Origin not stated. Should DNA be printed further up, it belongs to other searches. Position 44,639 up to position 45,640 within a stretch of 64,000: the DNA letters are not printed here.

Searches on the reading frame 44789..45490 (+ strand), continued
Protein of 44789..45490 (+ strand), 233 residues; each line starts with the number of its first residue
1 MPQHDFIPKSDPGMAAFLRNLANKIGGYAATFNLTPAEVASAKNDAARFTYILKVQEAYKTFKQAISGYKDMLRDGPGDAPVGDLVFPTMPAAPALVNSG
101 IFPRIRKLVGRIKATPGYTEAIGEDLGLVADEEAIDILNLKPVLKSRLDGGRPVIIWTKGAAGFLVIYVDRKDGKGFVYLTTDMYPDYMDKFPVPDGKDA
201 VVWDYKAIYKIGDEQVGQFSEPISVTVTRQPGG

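Call 86: list_cluster_members(proteins=[P0078, P0083, P0018, P0022, P0061, P0065, P0094, P0035, P0007, P0001])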
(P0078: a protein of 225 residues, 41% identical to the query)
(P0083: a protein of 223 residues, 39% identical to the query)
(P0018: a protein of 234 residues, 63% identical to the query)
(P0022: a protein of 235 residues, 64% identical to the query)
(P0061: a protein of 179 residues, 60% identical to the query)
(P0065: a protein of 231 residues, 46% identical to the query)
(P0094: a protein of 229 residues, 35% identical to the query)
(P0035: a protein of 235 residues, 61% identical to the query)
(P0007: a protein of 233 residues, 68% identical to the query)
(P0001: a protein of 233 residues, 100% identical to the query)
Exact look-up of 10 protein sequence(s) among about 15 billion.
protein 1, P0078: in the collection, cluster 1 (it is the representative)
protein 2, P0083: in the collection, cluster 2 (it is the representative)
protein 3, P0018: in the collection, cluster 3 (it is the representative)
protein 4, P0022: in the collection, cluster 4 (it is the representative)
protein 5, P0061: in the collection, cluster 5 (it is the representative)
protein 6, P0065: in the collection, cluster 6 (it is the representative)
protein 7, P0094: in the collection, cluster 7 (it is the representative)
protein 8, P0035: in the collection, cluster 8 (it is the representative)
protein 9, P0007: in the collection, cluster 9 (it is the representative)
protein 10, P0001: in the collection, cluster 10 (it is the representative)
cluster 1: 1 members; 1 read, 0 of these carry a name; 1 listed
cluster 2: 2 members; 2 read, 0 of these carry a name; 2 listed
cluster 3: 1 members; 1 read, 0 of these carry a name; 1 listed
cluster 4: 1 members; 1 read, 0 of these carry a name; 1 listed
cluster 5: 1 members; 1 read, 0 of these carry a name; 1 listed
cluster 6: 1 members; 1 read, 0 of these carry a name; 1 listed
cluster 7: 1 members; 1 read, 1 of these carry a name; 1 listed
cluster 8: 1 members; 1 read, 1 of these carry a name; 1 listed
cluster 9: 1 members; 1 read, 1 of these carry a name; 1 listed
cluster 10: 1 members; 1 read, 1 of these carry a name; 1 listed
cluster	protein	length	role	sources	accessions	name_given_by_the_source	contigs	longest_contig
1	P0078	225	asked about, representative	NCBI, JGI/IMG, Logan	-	-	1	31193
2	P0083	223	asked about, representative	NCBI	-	-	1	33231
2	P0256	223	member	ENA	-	-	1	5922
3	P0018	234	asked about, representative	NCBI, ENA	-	-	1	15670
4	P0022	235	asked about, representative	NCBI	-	-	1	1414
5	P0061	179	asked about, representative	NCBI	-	-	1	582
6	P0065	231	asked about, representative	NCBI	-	-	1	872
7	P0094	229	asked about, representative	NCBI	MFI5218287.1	MAG: hypothetical protein ACHQNT_02275 [Bacteroidia bacterium]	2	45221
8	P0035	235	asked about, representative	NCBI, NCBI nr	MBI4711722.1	MAG: hypothetical protein HY762_00185 [Planctomycetes bacterium] | hypothetical protein [Planctomycetota bacterium]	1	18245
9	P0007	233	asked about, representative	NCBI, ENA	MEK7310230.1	MAG: hypothetical protein AAB038_05375 [Planctomycetota bacterium]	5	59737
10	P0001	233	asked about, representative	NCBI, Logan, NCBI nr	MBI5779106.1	MAG: hypothetical protein HZA49_06580 [Planctomycetes bacterium] | hypothetical protein [Planctomycetota bacterium]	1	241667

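Call 87: search_protein_families(library=pfam, alignment_id=A1, max_evalue=1)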
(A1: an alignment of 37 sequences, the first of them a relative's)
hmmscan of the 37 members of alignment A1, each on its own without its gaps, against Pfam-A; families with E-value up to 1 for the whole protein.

A. member 1, P0001 (233 aa): 0 families

B. families by the number of members that match (of 37 scanned): 8 families
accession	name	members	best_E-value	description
PF02446.23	Glyco_hydro_77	1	0.015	4-alpha-glucanotransferase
PF17171.9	GST_C_6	1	0.058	Glutathione S-transferase, C-terminal domain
PF12495.13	Vip3A_N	1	0.083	Vegetative insecticide protein 3A N terminal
PF02436.23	PYC_OADA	1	0.092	Conserved carboxylase domain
PF09704.15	Cas_Cas5d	1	0.092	CRISPR-associated protein (Cas_Cas5)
PF05696.16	DUF826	1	0.15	Protein of unknown function (DUF826)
PF00795.27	CN_hydrolase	1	0.16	Carbon-nitrogen hydrolase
PF18823.6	InPase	1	0.19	Inorganic Pyrophosphatase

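Call 88: search_protein_families(library=padloc, proteins=[window:44789-45487:+, P0094, P0085, P0073, P0062, P0037], max_evalue=0.1)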
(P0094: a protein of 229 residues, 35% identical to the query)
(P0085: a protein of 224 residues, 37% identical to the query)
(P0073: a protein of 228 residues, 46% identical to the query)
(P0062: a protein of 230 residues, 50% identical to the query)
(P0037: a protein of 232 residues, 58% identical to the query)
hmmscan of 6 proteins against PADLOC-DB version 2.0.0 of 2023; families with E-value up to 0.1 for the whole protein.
window:44789-45487:+ (233 aa): 0 families

P0094 (229 aa): 0 families

P0085 (224 aa): 0 families

P0073 (228 aa): 0 families

P0062 (230 aa): 0 families

P0037 (232 aa): 0 families
